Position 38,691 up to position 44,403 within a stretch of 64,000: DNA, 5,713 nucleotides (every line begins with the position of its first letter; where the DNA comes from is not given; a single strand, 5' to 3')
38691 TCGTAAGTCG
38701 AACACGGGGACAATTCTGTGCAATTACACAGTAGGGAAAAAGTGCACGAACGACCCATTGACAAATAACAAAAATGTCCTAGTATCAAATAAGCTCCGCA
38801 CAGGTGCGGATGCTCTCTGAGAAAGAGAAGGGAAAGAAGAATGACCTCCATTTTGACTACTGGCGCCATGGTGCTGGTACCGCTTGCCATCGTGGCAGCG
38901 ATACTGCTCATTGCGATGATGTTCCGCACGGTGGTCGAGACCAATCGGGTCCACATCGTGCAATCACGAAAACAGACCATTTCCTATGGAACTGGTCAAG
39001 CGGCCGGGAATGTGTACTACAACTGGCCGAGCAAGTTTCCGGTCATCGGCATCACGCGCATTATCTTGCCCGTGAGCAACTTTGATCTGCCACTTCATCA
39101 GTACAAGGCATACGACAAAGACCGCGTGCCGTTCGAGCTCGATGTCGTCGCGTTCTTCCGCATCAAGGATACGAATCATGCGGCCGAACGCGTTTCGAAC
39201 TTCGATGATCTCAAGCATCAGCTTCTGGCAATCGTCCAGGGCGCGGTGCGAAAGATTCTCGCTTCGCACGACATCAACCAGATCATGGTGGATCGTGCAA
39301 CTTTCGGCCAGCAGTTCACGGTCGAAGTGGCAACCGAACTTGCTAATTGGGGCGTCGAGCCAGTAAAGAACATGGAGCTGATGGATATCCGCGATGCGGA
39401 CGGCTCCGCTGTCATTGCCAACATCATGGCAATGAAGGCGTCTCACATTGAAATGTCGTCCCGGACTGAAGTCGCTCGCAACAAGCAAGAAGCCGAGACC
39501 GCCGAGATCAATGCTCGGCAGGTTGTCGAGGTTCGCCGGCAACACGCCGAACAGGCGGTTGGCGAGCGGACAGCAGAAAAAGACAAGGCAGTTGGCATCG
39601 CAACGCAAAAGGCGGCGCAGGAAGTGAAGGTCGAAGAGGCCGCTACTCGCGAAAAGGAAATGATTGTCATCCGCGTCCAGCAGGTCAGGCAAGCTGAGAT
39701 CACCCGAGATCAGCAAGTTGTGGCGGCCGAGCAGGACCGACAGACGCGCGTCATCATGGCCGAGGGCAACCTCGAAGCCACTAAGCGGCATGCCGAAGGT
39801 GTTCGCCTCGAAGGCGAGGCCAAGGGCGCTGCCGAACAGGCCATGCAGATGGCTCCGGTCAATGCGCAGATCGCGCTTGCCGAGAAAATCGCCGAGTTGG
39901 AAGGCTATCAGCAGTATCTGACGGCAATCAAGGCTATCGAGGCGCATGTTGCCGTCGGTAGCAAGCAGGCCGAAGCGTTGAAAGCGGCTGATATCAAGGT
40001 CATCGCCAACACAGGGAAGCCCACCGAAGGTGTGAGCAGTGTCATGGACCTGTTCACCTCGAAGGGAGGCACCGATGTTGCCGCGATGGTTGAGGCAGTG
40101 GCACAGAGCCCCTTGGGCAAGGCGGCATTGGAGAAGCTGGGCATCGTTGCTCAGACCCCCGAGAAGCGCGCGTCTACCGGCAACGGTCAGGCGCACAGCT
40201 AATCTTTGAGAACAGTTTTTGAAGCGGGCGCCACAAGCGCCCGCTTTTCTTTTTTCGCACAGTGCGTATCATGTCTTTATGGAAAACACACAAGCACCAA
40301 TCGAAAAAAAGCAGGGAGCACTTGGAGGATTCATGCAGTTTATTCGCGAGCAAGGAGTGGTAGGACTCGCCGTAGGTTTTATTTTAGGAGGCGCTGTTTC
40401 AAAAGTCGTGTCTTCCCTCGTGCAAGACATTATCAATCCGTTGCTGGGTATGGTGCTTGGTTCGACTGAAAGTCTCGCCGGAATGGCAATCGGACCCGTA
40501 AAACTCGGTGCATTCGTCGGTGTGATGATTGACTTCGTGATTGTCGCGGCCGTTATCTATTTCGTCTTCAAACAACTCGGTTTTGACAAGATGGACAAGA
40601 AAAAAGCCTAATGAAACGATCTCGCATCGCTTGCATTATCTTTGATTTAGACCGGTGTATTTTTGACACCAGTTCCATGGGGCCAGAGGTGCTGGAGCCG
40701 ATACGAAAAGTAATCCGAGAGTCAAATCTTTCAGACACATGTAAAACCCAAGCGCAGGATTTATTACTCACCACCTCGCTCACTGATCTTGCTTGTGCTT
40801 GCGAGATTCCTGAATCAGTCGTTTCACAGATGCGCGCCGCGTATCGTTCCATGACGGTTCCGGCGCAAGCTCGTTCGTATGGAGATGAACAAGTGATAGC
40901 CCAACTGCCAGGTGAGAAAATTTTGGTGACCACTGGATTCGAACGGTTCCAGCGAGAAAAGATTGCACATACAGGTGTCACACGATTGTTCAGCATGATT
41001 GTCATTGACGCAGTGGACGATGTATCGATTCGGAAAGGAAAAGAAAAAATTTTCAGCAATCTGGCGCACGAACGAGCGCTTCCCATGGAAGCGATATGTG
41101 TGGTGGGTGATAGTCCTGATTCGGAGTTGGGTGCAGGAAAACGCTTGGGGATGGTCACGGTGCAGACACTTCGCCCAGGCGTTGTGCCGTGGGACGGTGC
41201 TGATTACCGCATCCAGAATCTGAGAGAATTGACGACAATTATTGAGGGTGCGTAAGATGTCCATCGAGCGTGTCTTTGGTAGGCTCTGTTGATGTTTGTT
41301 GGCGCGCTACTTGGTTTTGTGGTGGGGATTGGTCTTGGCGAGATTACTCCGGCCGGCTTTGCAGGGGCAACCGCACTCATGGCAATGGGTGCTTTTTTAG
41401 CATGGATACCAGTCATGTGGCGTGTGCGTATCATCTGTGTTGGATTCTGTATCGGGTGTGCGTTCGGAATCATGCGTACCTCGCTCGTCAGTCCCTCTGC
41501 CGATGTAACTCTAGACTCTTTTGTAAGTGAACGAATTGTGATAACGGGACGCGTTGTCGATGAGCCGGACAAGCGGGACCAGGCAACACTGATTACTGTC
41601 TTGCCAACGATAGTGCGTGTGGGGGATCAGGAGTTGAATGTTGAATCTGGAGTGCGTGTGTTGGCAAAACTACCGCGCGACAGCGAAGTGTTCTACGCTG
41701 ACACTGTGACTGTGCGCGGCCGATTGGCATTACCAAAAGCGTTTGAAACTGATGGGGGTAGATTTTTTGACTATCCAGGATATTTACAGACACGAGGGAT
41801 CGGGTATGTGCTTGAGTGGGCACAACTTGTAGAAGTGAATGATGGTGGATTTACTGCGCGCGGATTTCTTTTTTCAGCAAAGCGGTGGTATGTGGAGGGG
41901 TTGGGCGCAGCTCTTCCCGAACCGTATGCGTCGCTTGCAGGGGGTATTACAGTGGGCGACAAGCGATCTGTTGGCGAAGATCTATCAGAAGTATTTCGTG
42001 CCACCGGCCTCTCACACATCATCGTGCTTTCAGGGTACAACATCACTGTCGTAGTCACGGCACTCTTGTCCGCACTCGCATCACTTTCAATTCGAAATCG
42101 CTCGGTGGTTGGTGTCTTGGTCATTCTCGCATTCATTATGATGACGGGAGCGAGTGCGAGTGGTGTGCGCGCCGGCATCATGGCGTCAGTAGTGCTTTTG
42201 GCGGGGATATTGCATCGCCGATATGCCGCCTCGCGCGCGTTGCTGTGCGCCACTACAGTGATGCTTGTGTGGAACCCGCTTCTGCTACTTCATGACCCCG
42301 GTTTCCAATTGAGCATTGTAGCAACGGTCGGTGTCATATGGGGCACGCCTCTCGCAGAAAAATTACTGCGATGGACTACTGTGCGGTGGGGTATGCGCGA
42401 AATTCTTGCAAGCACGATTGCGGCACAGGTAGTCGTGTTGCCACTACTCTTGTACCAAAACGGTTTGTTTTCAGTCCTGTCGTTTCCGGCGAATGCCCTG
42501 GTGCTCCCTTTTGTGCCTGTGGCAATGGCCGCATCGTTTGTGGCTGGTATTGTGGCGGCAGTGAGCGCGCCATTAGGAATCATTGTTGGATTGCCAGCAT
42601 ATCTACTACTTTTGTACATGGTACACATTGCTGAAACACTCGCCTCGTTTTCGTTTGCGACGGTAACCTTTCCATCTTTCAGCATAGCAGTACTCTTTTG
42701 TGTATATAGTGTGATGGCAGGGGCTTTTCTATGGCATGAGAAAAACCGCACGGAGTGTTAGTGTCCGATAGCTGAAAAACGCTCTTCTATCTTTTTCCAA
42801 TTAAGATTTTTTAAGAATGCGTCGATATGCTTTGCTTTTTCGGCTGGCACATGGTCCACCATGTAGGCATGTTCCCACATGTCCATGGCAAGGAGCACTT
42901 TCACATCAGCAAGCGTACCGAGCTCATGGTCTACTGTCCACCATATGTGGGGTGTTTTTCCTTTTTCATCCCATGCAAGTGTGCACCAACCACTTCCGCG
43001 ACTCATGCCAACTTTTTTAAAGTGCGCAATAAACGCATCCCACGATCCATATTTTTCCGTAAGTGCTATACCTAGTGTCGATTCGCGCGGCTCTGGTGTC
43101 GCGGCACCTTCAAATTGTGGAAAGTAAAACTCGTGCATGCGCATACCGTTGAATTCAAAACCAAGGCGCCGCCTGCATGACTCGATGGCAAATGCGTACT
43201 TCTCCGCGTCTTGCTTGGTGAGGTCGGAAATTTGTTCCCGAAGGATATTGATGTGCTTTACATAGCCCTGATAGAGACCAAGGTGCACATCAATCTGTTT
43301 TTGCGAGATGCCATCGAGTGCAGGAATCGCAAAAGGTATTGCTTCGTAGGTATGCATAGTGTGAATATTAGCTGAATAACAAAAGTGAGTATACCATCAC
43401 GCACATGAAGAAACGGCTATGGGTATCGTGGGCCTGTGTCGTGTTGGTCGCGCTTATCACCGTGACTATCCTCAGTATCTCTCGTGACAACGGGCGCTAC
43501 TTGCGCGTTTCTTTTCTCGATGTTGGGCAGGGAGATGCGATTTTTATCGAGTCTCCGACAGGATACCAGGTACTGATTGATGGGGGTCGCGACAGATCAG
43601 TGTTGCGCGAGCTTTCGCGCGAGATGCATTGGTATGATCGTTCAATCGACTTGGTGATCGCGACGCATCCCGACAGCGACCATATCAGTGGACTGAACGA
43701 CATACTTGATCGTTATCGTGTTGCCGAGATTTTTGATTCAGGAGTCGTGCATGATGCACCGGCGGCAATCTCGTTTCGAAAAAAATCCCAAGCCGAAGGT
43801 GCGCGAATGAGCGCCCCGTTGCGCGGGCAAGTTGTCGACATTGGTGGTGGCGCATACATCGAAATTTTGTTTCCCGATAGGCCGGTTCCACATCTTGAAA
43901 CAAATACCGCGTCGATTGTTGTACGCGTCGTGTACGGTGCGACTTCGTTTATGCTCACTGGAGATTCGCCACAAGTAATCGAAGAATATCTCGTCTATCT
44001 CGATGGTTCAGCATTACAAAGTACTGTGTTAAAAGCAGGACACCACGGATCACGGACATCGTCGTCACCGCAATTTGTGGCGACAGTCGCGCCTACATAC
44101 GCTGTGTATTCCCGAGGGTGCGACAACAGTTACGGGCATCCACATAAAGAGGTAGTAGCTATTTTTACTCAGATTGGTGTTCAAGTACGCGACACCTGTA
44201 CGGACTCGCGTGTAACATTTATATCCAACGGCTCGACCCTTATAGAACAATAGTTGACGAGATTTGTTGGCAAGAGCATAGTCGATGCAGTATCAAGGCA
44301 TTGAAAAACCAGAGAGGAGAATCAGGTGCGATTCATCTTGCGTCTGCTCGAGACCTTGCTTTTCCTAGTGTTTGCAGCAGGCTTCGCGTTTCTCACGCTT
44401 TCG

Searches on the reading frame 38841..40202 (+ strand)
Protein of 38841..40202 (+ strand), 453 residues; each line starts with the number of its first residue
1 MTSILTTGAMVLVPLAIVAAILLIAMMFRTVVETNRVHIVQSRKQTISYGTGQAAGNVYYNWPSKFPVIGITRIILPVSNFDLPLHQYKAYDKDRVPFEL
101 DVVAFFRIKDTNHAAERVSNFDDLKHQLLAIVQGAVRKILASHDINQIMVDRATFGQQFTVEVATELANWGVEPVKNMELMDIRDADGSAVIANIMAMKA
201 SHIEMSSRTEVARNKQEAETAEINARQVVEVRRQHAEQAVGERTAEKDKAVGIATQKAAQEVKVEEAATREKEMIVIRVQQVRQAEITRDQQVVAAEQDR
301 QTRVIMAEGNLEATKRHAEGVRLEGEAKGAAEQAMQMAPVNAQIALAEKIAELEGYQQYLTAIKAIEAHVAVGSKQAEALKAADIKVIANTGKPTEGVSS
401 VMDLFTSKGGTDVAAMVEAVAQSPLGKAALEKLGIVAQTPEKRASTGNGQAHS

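Call 6: search_protein_families(library=pfam, proteins=[window:38841-40202:+], max_evalue=0.001)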
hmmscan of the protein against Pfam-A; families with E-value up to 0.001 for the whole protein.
window:38841-40202:+ (453 aa): 1 family
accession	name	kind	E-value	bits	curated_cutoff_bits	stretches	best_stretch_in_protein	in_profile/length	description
PF01145.31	Band_7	-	1.3e-16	61.6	23.6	1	32-218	3-176/176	SPFH domain / Band 7 family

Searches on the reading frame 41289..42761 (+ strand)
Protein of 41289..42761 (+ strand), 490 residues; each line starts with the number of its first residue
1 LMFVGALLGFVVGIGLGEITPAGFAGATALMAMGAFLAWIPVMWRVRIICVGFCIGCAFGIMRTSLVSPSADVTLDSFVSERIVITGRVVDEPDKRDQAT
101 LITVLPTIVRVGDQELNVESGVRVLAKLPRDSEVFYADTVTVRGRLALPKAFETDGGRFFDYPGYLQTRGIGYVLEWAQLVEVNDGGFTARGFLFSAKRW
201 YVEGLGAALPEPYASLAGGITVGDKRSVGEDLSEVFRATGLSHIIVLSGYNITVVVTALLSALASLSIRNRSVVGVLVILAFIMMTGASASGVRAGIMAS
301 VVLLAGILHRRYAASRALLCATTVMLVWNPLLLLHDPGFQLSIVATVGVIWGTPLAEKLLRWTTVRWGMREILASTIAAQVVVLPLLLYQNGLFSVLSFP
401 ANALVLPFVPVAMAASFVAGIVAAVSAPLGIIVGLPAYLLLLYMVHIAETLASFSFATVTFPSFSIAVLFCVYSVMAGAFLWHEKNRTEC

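Call 6: search_protein_families(library=pfam, proteins=[window:41289-42761:+], max_evalue=0.001)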
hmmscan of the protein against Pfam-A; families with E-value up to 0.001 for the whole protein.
window:41289-42761:+ (490 aa): 2 families
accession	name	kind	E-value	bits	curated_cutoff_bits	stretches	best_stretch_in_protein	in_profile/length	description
PF03772.21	Competence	-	3.1e-45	155.1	23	1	221-485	2-269/270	Competence protein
PF13567.11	DUF4131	-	1.1e-14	54.9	31.6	1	25-175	8-157/165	Domain of unknown function (DUF4131)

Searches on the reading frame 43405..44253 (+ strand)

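Call 68: search_protein_families(library=pfam, proteins=[window:43405-44253:+])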
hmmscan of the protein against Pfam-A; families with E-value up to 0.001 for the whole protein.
window:43405-44253:+ (282 aa): 3 families
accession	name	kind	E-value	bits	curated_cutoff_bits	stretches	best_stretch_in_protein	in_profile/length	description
PF00753.33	Lactamase_B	-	4.5e-14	53.3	22.7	1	39-235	2-192/196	Metallo-beta-lactamase superfamily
PF25281.1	MBL_MAP1B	-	7e-06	25.7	37.6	1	40-107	28-91/279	MAP1B MBL-like domain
PF12706.13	Lactamase_B_2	-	7.6e-06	26.1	27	1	55-200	2-155/200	Beta-lactamase superfamily domain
